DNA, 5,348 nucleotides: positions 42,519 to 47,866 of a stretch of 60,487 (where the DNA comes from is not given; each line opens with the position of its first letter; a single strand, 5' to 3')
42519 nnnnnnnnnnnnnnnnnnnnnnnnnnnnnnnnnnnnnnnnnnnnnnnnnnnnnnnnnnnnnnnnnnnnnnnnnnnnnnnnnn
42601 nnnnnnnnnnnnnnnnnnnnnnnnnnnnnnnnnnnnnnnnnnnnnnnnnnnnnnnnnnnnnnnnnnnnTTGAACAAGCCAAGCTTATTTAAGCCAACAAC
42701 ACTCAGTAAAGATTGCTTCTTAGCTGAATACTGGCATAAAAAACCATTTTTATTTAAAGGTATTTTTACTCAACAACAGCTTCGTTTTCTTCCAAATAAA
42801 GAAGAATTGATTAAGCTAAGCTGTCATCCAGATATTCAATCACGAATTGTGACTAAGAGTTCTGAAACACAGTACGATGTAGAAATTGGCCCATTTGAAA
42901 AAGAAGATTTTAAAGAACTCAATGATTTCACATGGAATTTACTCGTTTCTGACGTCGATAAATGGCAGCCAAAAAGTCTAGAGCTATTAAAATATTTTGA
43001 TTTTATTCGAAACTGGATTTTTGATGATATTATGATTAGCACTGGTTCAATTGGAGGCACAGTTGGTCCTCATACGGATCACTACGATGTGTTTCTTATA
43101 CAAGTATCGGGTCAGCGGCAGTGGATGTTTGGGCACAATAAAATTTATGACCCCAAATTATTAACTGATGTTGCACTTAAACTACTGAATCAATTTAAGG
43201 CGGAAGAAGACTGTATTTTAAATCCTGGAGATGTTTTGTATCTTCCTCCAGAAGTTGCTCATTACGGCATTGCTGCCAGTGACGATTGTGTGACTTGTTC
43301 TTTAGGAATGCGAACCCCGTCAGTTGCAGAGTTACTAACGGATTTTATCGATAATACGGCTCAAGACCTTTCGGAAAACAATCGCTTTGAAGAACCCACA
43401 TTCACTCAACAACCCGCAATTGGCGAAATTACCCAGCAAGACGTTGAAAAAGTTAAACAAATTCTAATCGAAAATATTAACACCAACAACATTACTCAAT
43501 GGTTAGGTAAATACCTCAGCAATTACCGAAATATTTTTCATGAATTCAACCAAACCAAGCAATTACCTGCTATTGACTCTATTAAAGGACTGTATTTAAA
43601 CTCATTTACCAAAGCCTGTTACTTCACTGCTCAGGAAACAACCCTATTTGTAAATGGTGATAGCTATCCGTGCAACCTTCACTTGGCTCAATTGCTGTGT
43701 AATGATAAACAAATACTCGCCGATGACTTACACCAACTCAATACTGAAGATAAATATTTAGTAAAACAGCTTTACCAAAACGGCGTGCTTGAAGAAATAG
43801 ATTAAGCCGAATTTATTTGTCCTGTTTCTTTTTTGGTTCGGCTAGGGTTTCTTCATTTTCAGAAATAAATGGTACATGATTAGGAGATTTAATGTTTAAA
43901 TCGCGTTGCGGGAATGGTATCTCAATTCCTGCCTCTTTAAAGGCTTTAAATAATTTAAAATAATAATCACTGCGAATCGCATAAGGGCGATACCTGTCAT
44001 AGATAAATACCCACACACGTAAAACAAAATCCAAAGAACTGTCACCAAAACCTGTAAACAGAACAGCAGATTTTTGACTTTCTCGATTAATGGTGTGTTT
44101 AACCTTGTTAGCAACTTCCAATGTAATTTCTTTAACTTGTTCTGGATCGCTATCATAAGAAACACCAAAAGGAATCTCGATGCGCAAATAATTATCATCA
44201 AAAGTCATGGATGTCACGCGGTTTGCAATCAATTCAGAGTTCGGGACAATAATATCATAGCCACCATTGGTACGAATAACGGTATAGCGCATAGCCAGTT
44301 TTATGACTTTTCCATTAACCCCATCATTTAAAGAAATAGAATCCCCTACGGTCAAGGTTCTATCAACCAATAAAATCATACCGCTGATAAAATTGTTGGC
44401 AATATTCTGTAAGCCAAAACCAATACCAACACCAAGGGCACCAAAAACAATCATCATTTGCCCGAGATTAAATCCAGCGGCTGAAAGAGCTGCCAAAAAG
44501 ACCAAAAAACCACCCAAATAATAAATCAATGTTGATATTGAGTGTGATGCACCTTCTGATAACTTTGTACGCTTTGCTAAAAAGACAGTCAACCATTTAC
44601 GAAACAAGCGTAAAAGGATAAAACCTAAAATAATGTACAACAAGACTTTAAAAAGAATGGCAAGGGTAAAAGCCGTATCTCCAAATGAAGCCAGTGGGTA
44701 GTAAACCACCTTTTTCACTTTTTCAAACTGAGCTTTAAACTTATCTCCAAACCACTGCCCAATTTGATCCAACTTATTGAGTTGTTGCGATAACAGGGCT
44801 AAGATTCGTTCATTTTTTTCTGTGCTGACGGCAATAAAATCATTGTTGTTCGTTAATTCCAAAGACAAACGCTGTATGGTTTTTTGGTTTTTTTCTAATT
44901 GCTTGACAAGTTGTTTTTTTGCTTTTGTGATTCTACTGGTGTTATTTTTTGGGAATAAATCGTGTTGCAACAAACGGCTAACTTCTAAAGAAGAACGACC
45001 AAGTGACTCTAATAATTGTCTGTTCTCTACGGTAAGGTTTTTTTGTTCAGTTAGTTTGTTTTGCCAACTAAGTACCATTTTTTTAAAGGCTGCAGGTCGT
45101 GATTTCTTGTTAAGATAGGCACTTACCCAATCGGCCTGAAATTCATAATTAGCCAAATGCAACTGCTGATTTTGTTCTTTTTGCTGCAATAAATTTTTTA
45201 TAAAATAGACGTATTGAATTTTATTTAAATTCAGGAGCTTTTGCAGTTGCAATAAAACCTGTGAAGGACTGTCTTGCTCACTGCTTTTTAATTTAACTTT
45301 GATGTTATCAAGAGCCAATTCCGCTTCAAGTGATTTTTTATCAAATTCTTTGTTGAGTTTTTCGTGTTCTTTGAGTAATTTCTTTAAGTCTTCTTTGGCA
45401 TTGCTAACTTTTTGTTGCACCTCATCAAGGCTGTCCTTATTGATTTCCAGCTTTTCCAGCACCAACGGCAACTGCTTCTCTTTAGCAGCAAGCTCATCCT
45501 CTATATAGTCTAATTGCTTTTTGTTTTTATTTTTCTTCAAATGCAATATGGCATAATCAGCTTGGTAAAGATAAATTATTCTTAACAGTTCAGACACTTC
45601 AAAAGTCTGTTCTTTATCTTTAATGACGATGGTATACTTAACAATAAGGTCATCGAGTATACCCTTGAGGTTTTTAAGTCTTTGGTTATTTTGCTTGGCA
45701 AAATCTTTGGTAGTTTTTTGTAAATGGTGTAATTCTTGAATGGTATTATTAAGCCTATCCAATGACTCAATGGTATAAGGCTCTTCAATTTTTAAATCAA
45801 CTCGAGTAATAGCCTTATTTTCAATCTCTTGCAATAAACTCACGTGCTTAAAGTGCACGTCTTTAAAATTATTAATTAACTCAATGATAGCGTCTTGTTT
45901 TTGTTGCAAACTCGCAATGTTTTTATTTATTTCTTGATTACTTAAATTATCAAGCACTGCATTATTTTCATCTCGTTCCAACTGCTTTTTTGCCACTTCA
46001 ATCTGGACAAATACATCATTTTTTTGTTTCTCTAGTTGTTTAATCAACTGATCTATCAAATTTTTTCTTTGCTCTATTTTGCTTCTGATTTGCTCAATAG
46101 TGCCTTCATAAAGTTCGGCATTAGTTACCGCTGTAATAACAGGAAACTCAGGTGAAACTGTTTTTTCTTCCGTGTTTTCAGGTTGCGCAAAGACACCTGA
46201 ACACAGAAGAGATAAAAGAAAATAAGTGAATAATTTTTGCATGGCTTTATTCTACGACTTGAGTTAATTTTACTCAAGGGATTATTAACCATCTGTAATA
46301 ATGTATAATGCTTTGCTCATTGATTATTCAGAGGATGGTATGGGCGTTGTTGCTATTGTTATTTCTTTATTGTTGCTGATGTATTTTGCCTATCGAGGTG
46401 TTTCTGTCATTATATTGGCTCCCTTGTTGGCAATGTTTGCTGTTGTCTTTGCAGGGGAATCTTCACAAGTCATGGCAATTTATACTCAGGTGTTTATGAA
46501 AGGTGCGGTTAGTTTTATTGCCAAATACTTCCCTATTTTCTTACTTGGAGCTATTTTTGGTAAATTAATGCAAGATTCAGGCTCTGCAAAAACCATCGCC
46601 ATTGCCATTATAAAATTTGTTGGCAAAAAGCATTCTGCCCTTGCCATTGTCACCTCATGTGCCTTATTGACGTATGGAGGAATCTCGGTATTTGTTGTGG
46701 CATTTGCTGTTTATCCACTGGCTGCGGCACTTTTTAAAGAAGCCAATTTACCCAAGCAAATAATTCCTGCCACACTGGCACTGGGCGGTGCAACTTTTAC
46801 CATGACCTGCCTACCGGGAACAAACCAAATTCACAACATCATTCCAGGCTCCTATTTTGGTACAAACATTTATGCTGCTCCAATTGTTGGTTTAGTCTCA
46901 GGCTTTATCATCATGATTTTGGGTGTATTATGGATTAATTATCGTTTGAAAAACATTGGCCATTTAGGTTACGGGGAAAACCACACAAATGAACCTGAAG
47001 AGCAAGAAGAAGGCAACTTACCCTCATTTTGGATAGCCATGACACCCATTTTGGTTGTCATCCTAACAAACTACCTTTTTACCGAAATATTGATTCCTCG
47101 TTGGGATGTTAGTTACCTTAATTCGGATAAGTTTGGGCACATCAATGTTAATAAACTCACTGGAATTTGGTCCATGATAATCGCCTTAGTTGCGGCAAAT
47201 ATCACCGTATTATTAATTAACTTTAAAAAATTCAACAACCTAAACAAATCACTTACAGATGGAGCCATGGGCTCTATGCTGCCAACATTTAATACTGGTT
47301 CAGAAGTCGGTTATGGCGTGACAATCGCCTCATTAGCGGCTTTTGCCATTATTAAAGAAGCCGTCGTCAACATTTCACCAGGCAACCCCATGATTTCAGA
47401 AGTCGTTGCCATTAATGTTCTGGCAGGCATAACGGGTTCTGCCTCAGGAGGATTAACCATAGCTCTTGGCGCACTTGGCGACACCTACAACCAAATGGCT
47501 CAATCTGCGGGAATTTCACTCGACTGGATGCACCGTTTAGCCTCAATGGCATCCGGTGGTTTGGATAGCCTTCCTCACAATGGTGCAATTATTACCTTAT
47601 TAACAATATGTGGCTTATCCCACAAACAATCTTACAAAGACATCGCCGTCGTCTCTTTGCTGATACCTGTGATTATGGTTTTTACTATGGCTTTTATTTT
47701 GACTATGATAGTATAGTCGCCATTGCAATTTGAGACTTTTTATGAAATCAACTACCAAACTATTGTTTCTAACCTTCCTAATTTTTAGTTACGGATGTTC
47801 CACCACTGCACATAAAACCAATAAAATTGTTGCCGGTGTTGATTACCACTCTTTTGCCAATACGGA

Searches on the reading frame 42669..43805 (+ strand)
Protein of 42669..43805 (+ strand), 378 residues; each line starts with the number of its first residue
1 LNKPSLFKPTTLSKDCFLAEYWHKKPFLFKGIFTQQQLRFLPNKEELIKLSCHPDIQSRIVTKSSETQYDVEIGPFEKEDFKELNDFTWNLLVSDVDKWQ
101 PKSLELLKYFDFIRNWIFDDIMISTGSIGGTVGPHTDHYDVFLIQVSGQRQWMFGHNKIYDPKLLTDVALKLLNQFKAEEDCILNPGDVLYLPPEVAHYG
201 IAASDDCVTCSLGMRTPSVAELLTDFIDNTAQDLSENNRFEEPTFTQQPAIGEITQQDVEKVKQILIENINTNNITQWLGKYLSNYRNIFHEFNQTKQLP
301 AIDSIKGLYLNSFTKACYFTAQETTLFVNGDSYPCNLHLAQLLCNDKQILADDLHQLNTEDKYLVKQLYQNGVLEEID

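Call 74: search_protein_families(library=pfam, proteins=[window:42669-43805:+], max_evalue=0.00001)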
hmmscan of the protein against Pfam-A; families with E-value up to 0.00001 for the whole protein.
window:42669-43805:+ (378 aa): 1 family
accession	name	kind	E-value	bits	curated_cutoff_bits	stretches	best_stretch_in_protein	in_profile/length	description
PF08007.18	JmjC_2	-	2.4e-30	105.1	22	1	106-222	2-127/127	JmjC domain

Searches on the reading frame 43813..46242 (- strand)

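Call 74: search_protein_families(library=pfam, proteins=[window:43813-46242:-], max_evalue=0.00001)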
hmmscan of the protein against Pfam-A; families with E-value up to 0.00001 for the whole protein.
window:43813-46242:- (809 aa): 2 families
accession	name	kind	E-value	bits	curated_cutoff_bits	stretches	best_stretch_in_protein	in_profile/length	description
PF21082.3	MS_channel_3rd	-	3.6e-14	53.4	21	1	688-775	1-88/88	Mechanosensitive ion channel MscS, C-terminal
PF00924.24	MS_channel_2nd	-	1.8e-13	50.8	20.2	1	613-677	1-64/68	Mechanosensitive ion channel, beta-domain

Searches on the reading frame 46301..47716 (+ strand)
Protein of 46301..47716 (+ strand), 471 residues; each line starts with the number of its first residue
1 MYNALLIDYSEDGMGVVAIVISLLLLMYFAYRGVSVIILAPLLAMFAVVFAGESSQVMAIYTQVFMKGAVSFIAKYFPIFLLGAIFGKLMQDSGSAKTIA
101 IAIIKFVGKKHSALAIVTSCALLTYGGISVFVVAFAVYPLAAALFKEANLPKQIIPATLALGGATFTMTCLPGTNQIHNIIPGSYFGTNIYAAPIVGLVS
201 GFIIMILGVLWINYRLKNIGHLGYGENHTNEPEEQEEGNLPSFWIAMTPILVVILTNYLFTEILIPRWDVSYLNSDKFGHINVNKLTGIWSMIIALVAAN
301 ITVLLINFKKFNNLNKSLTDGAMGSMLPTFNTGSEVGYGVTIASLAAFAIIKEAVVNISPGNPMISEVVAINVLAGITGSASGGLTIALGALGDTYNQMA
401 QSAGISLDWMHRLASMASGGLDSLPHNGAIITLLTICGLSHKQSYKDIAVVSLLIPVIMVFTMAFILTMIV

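Call 74: search_protein_families(library=pfam, proteins=[window:46301-47716:+], max_evalue=0.00001)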
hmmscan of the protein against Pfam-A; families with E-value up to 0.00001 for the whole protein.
window:46301-47716:+ (471 aa): 1 family
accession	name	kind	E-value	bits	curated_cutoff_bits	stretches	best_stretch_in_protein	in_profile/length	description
PF02447.22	GntP_permease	-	8.8e-12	44.9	22.5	1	17-358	6-334/440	GntP family permease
